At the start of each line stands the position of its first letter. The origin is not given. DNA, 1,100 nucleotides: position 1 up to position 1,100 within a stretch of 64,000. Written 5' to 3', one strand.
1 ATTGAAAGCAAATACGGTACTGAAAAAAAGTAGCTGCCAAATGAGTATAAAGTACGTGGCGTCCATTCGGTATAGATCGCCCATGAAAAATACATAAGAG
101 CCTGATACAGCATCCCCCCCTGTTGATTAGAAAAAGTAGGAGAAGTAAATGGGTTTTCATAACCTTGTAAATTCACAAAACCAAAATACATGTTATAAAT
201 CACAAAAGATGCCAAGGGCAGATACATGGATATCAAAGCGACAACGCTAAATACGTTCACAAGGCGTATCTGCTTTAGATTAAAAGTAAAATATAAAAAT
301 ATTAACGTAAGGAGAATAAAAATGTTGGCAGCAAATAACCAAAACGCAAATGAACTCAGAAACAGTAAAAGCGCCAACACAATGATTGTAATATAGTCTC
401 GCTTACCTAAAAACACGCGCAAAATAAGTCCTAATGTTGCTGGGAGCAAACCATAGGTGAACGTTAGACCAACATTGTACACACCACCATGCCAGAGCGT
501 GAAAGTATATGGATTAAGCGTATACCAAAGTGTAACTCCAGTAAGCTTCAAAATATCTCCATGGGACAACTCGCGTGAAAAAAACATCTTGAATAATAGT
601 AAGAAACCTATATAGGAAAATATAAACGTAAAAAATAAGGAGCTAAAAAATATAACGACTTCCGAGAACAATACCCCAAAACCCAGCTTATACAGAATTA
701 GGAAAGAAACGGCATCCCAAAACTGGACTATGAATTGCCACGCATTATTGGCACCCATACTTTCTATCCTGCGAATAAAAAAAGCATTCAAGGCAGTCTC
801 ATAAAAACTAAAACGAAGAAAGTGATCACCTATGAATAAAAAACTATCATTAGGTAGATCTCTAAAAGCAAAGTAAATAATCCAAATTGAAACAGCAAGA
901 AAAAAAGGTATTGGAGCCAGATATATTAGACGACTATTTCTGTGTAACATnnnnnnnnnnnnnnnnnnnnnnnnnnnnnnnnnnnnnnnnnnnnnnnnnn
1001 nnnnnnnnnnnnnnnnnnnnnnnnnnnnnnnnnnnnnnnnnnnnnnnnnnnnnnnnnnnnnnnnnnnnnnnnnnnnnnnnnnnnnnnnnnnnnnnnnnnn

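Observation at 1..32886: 33-kb single-strand glycosylation supercluster (about 28 co-directional genes)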

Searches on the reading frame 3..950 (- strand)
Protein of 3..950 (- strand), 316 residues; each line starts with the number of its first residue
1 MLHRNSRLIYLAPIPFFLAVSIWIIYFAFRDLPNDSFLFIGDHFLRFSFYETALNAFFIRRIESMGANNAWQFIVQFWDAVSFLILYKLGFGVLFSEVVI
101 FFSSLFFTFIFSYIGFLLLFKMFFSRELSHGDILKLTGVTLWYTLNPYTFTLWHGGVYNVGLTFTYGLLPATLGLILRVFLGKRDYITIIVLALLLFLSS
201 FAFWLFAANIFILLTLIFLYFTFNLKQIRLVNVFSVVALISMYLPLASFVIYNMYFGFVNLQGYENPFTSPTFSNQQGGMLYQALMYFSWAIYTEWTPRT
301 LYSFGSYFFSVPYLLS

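Call 4: search_protein_families(library=pfam, proteins=[window:3-950:-], max_evalue=0.01)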
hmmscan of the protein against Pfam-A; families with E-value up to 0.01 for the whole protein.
window:3-950:- (316 aa): 0 families
